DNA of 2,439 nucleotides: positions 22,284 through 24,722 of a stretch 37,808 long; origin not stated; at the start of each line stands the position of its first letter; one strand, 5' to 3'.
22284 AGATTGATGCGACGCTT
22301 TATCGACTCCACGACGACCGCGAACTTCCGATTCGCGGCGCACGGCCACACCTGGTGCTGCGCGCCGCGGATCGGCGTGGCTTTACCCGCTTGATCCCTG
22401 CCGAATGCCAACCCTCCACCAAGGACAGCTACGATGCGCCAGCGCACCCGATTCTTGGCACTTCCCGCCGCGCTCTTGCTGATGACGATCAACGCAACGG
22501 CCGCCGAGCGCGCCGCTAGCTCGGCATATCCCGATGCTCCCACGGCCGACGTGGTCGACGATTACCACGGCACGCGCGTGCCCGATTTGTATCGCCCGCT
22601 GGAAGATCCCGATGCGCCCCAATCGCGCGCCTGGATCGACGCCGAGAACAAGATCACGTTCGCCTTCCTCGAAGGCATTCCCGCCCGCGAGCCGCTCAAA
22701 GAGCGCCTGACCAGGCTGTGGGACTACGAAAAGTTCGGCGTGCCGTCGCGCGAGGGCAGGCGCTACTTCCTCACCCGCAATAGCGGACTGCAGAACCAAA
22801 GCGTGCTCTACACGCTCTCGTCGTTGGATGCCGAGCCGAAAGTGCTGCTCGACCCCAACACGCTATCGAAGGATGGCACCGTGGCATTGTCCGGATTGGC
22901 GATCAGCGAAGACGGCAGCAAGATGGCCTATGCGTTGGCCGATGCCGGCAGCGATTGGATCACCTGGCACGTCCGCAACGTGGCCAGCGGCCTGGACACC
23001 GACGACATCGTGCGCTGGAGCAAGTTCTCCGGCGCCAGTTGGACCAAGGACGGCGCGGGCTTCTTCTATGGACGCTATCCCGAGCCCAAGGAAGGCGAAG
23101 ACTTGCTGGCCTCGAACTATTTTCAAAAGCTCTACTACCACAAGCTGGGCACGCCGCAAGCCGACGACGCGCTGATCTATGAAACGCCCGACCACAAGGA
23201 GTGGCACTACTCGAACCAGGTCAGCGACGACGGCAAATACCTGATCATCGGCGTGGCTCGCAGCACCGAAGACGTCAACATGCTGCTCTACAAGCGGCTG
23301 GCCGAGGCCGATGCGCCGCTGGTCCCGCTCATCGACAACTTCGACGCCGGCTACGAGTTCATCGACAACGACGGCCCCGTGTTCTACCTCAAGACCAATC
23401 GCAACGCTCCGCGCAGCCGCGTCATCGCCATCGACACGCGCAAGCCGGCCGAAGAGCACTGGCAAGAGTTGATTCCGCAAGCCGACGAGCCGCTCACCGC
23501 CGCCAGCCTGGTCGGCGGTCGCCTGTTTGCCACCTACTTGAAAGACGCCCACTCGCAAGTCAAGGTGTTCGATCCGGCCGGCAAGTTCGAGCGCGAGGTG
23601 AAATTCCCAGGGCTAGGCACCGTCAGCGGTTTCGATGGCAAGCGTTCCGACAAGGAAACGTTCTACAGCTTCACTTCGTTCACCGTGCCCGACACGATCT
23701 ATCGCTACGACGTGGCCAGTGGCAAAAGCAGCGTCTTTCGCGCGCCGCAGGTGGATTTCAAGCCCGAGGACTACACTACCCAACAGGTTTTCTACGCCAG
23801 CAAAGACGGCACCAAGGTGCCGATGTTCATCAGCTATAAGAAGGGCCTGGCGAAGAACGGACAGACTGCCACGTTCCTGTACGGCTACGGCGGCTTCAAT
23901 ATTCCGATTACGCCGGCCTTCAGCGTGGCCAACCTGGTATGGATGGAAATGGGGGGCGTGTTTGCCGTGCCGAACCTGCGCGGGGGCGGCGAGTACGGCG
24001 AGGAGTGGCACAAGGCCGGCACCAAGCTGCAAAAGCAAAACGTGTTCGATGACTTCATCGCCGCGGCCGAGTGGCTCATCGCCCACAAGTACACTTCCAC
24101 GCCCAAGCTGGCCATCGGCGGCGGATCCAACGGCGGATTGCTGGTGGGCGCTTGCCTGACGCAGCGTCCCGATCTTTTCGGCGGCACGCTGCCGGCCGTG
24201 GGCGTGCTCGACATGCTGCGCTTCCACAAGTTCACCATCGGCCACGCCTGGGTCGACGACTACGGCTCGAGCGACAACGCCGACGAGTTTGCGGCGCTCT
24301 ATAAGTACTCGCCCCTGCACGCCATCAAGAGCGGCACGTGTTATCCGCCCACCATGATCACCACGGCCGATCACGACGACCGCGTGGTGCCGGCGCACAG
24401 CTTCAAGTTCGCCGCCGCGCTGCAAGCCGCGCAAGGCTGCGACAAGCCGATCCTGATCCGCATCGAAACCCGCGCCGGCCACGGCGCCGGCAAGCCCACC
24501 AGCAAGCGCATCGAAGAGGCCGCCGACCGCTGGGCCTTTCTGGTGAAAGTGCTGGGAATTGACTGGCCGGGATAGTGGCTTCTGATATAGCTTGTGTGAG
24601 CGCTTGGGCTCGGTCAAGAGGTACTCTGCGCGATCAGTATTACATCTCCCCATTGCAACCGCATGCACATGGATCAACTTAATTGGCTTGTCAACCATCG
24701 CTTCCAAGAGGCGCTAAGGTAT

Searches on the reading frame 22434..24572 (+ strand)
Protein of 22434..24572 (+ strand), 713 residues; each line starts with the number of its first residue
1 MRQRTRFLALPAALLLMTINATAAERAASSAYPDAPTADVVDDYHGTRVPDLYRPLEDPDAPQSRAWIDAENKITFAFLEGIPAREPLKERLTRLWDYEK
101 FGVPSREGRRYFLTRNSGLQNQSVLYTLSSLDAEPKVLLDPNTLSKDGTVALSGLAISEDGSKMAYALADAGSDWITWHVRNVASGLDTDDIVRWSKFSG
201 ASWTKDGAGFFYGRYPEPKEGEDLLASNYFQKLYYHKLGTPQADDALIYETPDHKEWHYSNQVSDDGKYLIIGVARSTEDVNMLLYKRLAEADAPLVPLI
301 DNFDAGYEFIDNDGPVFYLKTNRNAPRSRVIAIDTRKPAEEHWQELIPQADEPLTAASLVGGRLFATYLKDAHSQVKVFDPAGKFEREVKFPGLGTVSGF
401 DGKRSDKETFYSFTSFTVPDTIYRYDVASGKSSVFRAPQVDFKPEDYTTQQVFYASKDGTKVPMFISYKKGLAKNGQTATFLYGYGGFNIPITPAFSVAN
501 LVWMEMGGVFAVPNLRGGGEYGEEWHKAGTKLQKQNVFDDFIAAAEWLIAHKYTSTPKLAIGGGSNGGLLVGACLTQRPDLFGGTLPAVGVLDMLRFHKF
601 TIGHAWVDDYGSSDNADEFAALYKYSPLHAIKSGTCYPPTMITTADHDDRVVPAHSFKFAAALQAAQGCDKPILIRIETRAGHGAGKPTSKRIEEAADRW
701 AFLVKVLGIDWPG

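Call 71: find_homologous_proteins(query=window:22434-24572:+, max_evalue=1e-50)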
Query window:22434-24572:+ (713 aa): 7999 proteins with E <= 1e-50 among 8000 candidates; the best 120 are listed.
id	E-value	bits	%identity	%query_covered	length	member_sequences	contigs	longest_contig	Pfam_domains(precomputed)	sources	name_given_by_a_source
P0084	0.0e+0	1660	100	100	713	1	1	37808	PF00326.28,PF02897.22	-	-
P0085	0.0e+0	1492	90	99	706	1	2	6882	PF00326.28,PF02897.22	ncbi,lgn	-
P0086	0.0e+0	1454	87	99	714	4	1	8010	PF00326.28,PF02897.22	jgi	jgi:prolyl oligopeptidase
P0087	0.0e+0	1429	86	100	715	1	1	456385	PF00326.28,PF02897.22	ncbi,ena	-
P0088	0.0e+0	1423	85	99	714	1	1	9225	PF00326.28,PF02897.22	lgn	-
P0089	0.0e+0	1306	78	98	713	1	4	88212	PF00326.28,PF02897.22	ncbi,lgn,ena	-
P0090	0.0e+0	1304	80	96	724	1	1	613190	PF00326.28,PF02897.22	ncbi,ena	-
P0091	0.0e+0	1304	77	100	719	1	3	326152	PF00326.28,PF02897.22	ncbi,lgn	ncbi:MAG: prolyl oligopeptidase family protein [Pirellulales bacterium]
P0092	0.0e+0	1303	79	96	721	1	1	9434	PF00326.28,PF02897.22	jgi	jgi:prolyl oligopeptidase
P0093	0.0e+0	1285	79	96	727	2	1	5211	PF00326.28,PF02897.22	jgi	jgi:prolyl oligopeptidase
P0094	0.0e+0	1284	77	98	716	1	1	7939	PF00326.28,PF02897.22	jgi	jgi:prolyl oligopeptidase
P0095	0.0e+0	1273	77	97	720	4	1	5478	PF00326.28,PF02897.22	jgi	jgi:prolyl oligopeptidase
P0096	0.0e+0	1272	75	99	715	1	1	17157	PF00326.28,PF02897.22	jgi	jgi:prolyl oligopeptidase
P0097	0.0e+0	1272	75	100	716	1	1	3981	PF00326.28,PF02897.22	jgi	jgi:prolyl oligopeptidase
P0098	0.0e+0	1269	77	97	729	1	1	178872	PF00326.28,PF02897.22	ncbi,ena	-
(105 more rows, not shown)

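Call 72: find_encoding_contigs(protein=P0090, flank=10000, max_places=1)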
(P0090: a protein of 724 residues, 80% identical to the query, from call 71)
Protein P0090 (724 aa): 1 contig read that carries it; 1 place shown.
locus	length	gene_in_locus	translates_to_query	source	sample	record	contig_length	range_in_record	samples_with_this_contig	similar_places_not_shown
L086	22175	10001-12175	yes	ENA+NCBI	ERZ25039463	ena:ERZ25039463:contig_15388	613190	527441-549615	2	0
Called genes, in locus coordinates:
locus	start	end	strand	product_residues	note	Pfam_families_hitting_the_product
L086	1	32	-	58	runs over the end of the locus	-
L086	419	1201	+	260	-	PF00069:Pkinase, PF07714:PK_Tyr_Ser-Thr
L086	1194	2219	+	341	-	PF25391:WD40_Gbeta, PF24814:WD40_Prp19, PF25173:Beta-prop_WDR3_1st, PF25174:Beta-prop_THOC3, PF25175:Beta-prop_WDR5, PF23381:Beta-prop_IFT122_1st, PF23414:Beta-prop_EML_2, PF25171:Beta-prop_WDR36-Utp21_1st, +26 more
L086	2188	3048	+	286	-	PF24105:Beta-prop_CAF1B_HIR1, PF00400:WD40, PF24807:WD40_CDC20-Fz, PF25175:Beta-prop_WDR5, PF24814:WD40_Prp19, PF25174:Beta-prop_THOC3, PF25460:Beta-prop_Aladin, PF00400:WD40, +46 more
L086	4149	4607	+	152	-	PF25168:Beta-prop_WDR36-Utp21_2nd, PF24782:WD40_MABP1-WDR62_2nd, PF24807:WD40_CDC20-Fz, PF25173:Beta-prop_WDR3_1st, PF25175:Beta-prop_WDR5, PF25391:WD40_Gbeta, PF23342:WDR90_beta-prop_4th, PF23414:Beta-prop_EML_2, +19 more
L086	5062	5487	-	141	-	-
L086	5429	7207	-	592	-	PF07595:Planc_extracel (weak), PF05935:Arylsulfotrans, PF14269:Arylsulfotran_2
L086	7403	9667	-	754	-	PF07995:GSDH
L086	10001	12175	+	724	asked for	PF02897:Peptidase_S9_N, PF00326:Peptidase_S9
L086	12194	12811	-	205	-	PF06974:WS_DGAT_C (weak)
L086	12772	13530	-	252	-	-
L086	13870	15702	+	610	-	PF00404:Dockerin_1 (faint)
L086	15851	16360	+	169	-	PF13474:SnoaL_3, PF14534:DUF4440 (weak)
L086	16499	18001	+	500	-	PF13472:Lipase_GDSL_2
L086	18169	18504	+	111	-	-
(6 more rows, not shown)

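Call 73: find_encoding_contigs(protein=P0091, flank=10000, max_places=1)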
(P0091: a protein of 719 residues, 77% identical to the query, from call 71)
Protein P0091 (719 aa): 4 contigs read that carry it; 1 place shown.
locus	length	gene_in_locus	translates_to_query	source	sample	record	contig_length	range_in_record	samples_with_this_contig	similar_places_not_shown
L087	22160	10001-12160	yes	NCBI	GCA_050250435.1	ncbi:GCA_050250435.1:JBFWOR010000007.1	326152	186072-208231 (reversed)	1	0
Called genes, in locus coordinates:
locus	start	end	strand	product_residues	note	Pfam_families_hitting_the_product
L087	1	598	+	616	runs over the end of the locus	PF00578:AhpC-TSA, PF08534:Redoxin, PF13905:Thioredoxin_8 (weak)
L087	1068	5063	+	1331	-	PF13088:BNR_2 (weak), PF13859:BNR_3, PF13088:BNR_2, PF13385:Laminin_G_3, PF00054:Laminin_G_1 (weak), PF02210:Laminin_G_2, PF13385:Laminin_G_3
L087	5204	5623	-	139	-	-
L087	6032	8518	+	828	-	PF03150:CCP_MauG, PF22842:Pel9A-like_beta_helix (weak), PF05048:NosD, PF13229:Beta_helix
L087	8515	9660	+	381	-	PF22842:Pel9A-like_beta_helix, PF05048:NosD, PF13229:Beta_helix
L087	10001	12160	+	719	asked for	PF02897:Peptidase_S9_N, PF00326:Peptidase_S9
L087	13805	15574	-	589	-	PF05960:DUF885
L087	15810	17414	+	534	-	PF06439:3keto-disac_hyd, PF02012:BNR (faint), PF13088:BNR_2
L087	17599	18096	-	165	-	PF13646:HEAT_2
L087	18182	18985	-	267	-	PF00378:ECH_1, PF16113:ECH_2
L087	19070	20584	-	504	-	PF00884:Sulfatase, PF01663:Phosphodiest, PF16347:SGSH_C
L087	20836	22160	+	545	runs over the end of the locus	PF00890:FAD_binding_2 (faint), PF01266:DAO, PF01593:Amino_oxidase, PF01946:Thi4 (weak), PF03486:HI0933_like (faint), PF07992:Pyr_redox_2 (faint), PF12831:FAD_oxidored, PF13450:NAD_binding_8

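Call 74: find_encoding_contigs(protein=P0089, flank=10000, max_places=1)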
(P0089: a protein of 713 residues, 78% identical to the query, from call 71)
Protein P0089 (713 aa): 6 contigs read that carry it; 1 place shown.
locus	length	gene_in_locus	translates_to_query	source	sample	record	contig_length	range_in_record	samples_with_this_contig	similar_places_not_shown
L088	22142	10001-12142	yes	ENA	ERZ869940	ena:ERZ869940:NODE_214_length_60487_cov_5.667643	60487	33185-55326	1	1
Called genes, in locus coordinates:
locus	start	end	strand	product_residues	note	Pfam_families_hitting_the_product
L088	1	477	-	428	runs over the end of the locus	-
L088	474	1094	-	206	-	PF00510:COX3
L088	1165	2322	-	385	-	PF00115:COX1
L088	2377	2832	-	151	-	PF00115:COX1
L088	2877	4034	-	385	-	PF02790:COX2_TM (weak), PF00116:COX2, PF00034:Cytochrom_C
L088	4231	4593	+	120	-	-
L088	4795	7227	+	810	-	PF03150:CCP_MauG, PF22842:Pel9A-like_beta_helix, PF05048:NosD, PF13229:Beta_helix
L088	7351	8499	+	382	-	PF22842:Pel9A-like_beta_helix, PF05048:NosD, PF13229:Beta_helix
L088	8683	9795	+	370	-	PF02012:BNR (faint), PF15902:Sortilin-Vps10 (faint), PF13088:BNR_2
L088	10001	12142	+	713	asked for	PF02897:Peptidase_S9_N, PF00326:Peptidase_S9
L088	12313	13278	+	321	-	PF01916:DS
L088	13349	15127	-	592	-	PF05960:DUF885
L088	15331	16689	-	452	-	-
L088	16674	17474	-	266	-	PF00106:adh_short, PF01370:Epimerase, PF13561:adh_short_C2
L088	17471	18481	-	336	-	PF01408:GFO_IDH_MocA, PF01488:Shikimate_DH (weak), PF03447:NAD_binding_3 (faint), PF02894:GFO_IDH_MocA_C (weak), PF22725:GFO_IDH_MocA_C3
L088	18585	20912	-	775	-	PF04909:Amidohydro_2, PF00202:Aminotran_3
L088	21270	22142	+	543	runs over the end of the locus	PF06439:3keto-disac_hyd, PF02012:BNR (faint), PF13088:BNR_2, PF15902:Sortilin-Vps10 (faint)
